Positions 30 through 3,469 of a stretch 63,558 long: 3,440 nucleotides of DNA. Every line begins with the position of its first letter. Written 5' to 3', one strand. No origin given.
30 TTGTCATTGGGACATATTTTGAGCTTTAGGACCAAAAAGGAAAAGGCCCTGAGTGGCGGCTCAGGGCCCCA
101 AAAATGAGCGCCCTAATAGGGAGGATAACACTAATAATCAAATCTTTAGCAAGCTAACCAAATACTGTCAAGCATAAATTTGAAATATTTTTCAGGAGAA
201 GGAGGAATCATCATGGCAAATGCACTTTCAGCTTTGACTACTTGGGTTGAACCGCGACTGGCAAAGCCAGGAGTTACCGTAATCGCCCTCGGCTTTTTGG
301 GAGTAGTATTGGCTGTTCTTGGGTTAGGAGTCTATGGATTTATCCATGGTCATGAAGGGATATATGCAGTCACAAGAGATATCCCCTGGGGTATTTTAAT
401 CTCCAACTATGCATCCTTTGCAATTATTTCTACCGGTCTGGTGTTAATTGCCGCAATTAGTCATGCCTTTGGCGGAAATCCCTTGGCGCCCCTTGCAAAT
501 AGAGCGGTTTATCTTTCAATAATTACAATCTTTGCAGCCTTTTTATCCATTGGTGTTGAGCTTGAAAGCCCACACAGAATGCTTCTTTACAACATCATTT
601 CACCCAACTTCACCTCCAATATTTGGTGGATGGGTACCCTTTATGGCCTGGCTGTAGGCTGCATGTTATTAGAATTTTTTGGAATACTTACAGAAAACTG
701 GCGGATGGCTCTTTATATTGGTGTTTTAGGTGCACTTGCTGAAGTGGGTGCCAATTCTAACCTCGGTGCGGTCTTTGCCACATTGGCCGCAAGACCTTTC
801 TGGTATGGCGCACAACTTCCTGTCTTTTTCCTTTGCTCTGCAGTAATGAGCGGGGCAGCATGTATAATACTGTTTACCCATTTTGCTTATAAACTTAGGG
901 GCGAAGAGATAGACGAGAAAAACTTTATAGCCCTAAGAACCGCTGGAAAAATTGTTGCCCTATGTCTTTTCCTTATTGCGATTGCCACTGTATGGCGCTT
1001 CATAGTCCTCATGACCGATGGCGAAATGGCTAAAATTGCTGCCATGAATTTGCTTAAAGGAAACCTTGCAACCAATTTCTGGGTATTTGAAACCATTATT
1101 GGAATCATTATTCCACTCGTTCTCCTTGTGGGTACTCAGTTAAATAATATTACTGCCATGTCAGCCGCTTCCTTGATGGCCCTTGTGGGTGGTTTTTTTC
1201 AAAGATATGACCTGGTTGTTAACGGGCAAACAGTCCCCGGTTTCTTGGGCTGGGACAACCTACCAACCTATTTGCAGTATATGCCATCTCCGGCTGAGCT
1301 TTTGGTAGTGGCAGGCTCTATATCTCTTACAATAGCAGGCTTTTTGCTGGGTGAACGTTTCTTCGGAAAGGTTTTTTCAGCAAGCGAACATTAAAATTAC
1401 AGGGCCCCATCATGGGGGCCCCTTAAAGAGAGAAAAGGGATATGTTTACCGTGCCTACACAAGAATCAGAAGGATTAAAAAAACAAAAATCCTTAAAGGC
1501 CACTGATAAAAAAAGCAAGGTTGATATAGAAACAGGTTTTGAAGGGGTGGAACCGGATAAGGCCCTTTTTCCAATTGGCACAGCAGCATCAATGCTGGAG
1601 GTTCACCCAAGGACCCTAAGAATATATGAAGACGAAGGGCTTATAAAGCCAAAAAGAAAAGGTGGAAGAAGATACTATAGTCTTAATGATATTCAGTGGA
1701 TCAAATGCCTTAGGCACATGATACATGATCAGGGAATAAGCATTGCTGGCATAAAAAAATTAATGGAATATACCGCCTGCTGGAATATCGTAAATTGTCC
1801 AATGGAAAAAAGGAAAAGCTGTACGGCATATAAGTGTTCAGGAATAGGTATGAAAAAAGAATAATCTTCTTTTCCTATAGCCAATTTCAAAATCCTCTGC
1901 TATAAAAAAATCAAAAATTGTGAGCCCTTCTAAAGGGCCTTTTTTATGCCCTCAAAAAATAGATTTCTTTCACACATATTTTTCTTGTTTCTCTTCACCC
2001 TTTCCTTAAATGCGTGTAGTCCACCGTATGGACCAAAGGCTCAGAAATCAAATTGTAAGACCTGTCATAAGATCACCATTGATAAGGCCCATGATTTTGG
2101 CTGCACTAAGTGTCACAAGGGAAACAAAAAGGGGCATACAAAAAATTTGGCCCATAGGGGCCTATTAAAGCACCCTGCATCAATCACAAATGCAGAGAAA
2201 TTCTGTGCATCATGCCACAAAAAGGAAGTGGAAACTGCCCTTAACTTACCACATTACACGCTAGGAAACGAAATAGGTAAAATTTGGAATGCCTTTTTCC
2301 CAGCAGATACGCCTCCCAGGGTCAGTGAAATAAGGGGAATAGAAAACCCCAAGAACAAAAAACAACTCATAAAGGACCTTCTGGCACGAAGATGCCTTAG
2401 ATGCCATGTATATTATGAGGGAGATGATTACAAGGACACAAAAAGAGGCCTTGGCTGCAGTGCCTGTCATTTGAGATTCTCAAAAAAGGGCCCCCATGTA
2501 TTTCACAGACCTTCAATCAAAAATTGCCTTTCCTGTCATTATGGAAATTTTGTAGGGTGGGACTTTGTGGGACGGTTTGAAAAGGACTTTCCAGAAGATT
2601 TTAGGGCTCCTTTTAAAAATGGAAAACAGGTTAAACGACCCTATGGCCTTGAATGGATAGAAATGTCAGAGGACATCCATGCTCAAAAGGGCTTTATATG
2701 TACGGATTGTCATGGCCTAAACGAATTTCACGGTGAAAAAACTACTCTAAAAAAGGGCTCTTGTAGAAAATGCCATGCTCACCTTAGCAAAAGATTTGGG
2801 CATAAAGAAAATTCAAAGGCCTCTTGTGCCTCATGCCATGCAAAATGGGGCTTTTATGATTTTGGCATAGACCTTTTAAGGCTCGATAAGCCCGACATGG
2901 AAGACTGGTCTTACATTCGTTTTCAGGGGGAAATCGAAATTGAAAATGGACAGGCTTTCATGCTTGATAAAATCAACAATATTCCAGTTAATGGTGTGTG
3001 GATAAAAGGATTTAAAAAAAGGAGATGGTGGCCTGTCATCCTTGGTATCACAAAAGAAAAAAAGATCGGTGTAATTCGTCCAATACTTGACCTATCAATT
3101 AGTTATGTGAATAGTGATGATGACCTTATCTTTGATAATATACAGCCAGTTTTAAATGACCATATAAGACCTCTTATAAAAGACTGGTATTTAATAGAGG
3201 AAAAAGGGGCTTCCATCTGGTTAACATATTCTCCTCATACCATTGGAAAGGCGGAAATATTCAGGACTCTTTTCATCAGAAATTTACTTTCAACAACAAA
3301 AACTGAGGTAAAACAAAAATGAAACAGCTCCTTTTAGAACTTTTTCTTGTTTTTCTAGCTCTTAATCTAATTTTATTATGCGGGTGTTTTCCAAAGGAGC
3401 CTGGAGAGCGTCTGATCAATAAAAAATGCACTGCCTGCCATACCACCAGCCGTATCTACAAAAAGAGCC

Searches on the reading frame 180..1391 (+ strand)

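Call 38: search_protein_families(library=pfam, proteins=[window:180-1391:+], max_evalue=0.00001)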
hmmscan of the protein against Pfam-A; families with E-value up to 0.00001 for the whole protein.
window:180-1391:+ (404 aa): 2 families
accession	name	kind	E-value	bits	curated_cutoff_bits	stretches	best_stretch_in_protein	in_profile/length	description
PF03916.19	NrfD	-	3.6e-28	99.6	25.8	1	66-352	7-311/313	Polysulphide reductase, NrfD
PF14589.11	NrfD_2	-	3.7e-09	37.2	27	1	105-351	45-274/281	Polysulfide reductase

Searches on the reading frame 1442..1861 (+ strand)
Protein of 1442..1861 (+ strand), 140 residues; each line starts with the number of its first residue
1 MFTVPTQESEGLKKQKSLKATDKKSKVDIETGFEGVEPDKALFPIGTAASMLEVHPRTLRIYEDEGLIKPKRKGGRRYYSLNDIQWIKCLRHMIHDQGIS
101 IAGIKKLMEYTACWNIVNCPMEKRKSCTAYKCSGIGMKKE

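Call 38: search_protein_families(library=pfam, proteins=[window:1442-1861:+], max_evalue=0.00001)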
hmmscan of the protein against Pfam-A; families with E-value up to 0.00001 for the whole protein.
window:1442-1861:+ (140 aa): 2 families
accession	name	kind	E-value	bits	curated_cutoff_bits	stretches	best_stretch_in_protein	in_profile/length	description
PF13411.12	MerR_1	-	2e-20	73.1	21.6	1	44-110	2-68/69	MerR HTH family regulatory protein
PF00376.29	MerR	-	6.1e-11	42.4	28.2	1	45-79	2-38/38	MerR family regulatory protein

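Call 60: find_encoding_contigs(protein=window:1442-1861:+, flank=10000, max_places=4)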
Protein window:1442-1861:+ (140 aa): 9 contigs read that carry it; 4 places shown.
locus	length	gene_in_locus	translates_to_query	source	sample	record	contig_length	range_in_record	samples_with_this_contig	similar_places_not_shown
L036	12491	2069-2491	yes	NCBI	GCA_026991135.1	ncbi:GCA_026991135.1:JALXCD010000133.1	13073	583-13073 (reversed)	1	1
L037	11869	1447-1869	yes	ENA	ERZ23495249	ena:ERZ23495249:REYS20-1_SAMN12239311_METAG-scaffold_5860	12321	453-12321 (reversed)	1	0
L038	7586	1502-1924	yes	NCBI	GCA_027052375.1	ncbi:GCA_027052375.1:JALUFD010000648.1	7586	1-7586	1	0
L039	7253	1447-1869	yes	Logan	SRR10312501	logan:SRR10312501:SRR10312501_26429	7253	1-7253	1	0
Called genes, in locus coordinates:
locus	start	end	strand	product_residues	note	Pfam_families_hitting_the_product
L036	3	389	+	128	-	?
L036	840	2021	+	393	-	PF14589:NrfD_2, PF03916:NrfD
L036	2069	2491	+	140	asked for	PF00376:MerR, PF13411:MerR_1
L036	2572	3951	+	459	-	PF02085:Cytochrom_CIII (faint), PF14522:Cytochrome_C7 (faint), PF14537:Cytochrom_c3_2 (faint)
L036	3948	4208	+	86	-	PF09098:Dehyd-heme_bind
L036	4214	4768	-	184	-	-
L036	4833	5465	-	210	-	-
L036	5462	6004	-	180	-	PF07638:Sigma70_ECF, PF04542:Sigma70_r2, PF08281:Sigma70_r4_2, PF04545:Sigma70_r4 (weak)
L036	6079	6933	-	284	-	-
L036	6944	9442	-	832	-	-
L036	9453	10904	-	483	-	PF00092:VWA, PF13519:VWA_2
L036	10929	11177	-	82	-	-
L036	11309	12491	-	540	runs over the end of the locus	-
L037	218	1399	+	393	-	PF14589:NrfD_2, PF03916:NrfD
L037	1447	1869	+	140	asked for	PF00376:MerR, PF13411:MerR_1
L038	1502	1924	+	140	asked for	PF00376:MerR, PF13411:MerR_1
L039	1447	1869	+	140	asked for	PF00376:MerR, PF13411:MerR_1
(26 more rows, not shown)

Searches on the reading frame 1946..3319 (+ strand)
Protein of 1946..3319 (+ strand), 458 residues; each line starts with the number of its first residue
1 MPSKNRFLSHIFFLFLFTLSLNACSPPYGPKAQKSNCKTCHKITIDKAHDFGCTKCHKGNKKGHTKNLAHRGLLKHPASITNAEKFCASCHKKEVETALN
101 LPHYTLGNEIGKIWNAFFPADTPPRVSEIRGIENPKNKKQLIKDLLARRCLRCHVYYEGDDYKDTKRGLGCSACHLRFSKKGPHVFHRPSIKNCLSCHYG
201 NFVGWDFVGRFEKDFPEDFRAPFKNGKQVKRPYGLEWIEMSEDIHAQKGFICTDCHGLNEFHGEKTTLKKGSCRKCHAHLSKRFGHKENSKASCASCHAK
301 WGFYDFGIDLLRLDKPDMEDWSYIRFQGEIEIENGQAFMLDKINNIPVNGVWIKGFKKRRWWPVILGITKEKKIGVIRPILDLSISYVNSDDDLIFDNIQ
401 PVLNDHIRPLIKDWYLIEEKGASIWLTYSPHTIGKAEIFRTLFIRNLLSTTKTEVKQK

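Call 38: search_protein_families(library=pfam, proteins=[window:1946-3319:+], max_evalue=0.00001)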
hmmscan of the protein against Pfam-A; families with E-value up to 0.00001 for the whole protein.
window:1946-3319:+ (458 aa): 3 families
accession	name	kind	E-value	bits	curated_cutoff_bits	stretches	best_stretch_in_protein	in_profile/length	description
PF14522.11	Cytochrome_C7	-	2e-07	31.2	24.8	0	240-298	3-66/67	Cytochrome c7 and related cytochrome c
PF02085.21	Cytochrom_CIII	-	1.9e-06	28.6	22.9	0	34-97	30-88/101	Class III cytochrome C family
PF14537.11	Cytochrom_c3_2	-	2.4e-06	28.3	25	0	244-299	1-65/79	Cytochrome c3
